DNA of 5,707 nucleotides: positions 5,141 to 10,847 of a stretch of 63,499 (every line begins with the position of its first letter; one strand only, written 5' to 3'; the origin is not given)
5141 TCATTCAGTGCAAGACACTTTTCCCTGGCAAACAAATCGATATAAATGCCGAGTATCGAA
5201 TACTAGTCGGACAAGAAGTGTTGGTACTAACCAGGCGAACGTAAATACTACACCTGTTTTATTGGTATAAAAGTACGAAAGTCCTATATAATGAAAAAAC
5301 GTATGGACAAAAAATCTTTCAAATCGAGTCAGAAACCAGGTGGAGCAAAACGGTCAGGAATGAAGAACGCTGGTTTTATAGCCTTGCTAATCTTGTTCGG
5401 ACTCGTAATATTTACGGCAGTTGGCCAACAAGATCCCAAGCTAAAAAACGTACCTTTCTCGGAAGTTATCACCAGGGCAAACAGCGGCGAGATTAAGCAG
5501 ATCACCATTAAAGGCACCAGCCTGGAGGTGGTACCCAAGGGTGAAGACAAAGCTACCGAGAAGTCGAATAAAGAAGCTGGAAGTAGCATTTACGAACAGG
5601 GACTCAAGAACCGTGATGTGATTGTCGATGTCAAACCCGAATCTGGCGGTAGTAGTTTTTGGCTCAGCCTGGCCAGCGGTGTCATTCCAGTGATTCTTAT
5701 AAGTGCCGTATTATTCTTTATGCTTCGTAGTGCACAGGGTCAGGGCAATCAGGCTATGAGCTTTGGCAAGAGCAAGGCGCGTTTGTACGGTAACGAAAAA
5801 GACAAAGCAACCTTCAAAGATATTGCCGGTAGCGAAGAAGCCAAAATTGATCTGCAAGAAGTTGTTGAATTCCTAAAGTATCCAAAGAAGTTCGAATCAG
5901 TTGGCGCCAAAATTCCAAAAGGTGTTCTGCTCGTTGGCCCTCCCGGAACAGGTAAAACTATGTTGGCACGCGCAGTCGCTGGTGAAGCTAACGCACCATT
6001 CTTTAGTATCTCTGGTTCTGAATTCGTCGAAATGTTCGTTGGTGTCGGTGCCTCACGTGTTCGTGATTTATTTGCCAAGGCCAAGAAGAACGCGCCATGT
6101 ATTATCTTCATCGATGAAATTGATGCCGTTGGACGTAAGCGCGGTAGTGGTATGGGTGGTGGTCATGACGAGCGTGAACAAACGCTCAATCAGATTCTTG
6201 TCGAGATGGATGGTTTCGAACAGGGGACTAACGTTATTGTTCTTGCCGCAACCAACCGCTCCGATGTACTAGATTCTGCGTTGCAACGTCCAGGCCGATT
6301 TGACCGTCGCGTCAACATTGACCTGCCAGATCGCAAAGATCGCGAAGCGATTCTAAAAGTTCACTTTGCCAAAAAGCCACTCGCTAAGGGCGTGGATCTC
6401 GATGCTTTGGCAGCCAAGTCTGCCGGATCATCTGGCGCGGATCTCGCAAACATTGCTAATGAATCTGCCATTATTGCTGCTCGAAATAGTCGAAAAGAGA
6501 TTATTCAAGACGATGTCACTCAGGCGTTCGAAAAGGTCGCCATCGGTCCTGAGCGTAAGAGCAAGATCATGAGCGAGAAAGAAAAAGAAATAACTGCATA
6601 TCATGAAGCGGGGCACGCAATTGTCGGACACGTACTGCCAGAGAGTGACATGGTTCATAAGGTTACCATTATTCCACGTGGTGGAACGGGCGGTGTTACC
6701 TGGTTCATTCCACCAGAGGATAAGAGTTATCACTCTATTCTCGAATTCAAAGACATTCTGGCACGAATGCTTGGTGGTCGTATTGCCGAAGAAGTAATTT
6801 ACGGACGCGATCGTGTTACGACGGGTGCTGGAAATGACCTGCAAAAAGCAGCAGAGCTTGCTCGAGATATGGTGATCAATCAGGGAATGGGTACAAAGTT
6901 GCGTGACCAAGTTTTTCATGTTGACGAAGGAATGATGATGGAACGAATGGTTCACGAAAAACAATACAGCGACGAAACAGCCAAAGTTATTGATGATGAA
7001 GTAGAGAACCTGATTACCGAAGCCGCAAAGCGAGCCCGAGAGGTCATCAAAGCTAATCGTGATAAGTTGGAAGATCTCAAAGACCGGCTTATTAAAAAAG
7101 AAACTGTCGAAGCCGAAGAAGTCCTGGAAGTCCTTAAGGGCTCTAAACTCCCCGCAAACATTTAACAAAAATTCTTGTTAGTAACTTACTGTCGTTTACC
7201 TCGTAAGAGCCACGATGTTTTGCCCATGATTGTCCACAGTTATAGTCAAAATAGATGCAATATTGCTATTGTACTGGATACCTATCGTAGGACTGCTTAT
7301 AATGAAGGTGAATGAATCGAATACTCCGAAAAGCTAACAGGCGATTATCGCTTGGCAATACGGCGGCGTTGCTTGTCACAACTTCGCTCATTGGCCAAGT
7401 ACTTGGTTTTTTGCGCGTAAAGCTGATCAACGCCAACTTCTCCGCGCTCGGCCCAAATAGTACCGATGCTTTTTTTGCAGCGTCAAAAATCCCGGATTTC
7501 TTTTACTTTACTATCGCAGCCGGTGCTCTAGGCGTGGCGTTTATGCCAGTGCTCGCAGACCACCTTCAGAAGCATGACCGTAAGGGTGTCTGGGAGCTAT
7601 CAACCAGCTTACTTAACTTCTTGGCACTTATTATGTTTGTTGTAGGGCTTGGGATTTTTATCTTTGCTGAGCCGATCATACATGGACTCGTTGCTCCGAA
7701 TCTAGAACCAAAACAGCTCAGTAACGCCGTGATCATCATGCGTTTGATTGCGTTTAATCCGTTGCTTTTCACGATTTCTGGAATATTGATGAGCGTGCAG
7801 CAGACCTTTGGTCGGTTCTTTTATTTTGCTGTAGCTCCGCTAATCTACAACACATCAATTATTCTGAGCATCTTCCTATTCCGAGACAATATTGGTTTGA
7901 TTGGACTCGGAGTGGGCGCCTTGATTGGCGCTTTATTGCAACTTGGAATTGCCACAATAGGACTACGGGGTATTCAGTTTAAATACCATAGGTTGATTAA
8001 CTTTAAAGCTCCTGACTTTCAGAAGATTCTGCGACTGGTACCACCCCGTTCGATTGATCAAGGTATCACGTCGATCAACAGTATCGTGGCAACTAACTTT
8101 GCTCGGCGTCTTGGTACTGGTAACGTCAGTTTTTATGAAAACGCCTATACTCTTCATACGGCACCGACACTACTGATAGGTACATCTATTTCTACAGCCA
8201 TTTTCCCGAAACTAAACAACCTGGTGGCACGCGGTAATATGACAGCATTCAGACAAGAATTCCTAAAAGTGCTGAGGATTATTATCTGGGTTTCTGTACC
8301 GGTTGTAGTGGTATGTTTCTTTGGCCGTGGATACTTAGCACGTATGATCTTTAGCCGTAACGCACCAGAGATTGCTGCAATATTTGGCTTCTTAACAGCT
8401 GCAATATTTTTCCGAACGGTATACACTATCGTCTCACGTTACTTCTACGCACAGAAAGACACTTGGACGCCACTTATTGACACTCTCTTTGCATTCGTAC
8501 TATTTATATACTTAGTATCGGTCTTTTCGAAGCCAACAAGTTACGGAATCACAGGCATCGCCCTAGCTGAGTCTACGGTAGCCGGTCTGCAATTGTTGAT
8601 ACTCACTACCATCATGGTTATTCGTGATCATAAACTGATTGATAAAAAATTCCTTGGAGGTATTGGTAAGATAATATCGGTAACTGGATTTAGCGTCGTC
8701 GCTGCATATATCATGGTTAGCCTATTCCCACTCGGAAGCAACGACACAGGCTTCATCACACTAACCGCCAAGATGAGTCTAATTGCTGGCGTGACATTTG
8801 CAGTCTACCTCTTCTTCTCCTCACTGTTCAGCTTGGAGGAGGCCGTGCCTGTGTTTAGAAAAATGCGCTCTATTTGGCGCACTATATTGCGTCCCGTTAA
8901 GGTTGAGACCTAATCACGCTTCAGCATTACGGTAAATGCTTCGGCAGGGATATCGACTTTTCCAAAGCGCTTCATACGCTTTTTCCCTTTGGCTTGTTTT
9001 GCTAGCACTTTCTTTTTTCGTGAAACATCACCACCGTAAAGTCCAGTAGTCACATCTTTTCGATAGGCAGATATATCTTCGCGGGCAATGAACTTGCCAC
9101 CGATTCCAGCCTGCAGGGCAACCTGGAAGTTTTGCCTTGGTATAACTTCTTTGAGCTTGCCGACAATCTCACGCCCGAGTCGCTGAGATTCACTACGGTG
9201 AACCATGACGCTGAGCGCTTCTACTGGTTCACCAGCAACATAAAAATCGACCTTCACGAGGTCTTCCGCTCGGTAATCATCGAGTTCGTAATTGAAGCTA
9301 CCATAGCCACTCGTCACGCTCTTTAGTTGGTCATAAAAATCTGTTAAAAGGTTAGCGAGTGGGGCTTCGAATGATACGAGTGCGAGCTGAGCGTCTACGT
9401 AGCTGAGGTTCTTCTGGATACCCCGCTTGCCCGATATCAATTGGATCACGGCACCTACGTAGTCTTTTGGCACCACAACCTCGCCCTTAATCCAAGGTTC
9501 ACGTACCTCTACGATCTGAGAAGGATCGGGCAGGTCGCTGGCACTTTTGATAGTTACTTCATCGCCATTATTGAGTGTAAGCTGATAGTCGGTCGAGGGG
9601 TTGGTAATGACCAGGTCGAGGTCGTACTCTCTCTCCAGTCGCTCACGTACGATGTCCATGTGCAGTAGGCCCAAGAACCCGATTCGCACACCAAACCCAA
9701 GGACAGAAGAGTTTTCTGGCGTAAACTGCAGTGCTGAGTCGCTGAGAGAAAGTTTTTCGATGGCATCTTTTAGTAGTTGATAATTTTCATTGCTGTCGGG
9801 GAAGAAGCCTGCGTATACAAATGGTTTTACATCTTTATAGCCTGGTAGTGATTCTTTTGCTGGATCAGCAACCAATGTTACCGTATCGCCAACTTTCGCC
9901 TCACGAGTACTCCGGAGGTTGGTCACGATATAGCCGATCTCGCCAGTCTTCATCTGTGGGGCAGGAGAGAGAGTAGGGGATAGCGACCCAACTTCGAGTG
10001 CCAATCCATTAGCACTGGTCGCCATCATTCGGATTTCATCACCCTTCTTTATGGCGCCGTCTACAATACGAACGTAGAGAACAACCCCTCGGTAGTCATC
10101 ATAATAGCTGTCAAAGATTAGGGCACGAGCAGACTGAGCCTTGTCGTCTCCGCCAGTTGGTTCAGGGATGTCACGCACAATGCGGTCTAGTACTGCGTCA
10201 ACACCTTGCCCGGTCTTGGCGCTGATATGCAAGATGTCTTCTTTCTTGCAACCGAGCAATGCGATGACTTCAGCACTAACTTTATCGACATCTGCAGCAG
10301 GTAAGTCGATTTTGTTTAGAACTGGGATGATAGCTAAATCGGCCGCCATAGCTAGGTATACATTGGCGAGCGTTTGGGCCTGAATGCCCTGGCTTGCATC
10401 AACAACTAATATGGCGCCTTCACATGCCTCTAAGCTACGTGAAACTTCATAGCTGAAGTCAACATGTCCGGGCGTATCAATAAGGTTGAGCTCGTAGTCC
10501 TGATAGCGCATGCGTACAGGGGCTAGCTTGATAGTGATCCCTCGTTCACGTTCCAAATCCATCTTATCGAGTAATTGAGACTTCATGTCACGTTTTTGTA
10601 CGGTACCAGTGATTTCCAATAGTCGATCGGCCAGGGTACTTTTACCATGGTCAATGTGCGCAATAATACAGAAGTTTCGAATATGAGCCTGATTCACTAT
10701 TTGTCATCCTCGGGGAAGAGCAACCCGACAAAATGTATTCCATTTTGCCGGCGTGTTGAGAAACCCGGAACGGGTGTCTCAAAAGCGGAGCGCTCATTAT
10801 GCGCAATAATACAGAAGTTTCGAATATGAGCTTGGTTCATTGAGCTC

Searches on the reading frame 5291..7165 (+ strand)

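Call 14: search_protein_families(library=pfam, proteins=[window:5291-7165:+], max_evalue=0.00001)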
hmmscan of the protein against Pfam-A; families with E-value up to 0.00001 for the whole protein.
window:5291-7165:+ (624 aa): 7 families
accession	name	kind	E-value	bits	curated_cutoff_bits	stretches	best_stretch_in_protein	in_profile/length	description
PF01434.24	Peptidase_M41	-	2.2e-60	204.2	29.9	1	426-613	2-190/191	Peptidase family M41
PF00004.35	AAA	-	4.1e-47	160.3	21.2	1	212-344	1-130/131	ATPase family associated with various cellular activities (AAA)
PF17862.7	AAA_lid_3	-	4.8e-10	39.2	27.2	1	368-410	2-44/45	AAA+ lid domain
PF07728.20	AAA_5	-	4.1e-07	30.5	22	1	211-298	1-96/139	AAA domain (dynein-related subfamily)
PF20720.3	nSTAND3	-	6.3e-07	29.7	27.2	1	212-359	20-153/155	Novel STAND NTPase 3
PF13191.12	AAA_16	-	4.2e-06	27.8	32.6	0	201-236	16-51/167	AAA ATPase domain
PF06480.20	FtsH_ext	-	5.6e-06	26.9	25.5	0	29-94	3-71/103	FtsH Extracellular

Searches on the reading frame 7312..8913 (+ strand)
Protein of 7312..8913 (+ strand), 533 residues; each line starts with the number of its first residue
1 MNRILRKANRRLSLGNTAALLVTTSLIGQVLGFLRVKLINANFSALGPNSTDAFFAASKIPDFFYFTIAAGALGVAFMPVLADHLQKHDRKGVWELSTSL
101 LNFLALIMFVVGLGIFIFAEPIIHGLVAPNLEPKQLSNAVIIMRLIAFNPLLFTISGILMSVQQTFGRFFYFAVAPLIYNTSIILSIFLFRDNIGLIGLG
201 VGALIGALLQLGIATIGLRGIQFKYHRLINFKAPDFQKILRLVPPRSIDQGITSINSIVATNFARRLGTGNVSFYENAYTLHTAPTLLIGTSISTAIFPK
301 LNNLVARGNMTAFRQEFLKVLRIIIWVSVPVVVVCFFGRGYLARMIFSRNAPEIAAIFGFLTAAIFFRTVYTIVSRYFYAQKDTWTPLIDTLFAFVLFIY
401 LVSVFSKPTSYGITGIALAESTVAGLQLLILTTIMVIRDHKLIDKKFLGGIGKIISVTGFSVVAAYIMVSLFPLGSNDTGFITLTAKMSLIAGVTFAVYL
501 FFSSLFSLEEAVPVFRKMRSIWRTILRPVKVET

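Call 14: search_protein_families(library=pfam, proteins=[window:7312-8913:+], max_evalue=0.00001)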
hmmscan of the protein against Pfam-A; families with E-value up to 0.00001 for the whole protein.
window:7312-8913:+ (533 aa): 1 family
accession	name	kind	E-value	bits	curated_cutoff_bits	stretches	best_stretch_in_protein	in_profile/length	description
PF03023.19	MurJ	-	5.7e-58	197.1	27.4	1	51-472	11-436/451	Lipid II flippase MurJ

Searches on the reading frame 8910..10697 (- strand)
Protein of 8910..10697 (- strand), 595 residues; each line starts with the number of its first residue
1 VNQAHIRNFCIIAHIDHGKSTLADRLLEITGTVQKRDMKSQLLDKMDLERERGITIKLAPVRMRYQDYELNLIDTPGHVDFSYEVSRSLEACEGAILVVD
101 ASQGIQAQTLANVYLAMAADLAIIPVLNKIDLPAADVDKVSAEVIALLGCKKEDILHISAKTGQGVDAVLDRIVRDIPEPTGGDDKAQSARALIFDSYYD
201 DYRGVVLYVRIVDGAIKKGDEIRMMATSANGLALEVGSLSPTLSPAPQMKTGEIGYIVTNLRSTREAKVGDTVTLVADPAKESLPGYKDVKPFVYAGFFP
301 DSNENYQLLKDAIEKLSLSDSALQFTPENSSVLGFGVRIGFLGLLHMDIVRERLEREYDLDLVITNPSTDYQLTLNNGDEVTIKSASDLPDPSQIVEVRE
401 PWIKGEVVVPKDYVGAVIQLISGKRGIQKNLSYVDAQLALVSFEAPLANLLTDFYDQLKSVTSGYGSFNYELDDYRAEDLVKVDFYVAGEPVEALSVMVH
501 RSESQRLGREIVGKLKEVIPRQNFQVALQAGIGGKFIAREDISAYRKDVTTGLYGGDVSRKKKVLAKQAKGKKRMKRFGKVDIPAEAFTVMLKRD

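Call 14: search_protein_families(library=pfam, proteins=[window:8910-10697:-], max_evalue=0.00001)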
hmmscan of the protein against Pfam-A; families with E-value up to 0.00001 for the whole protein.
window:8910-10697:- (595 aa): 5 families
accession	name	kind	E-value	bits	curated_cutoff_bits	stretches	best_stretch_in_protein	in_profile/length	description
PF00009.33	GTP_EFTU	-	1.5e-57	194.7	26.5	1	5-178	2-187/188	Elongation factor Tu GTP binding domain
PF06421.17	LepA_C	-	3.3e-42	143.4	29.7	1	487-593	1-107/107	GTP-binding protein LepA C-terminus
PF00679.30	EFG_C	-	6.1e-20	71.5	27.9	1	398-478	2-81/89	Elongation factor G C-terminus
PF03144.31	GTP_EFTU_D2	-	1.6e-10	41.7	30.3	1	204-274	1-73/73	Elongation factor Tu domain 2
PF01926.29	MMR_HSR1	-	5.6e-06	26.9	21.9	0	15-129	8-113/113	50S ribosome-binding GTPase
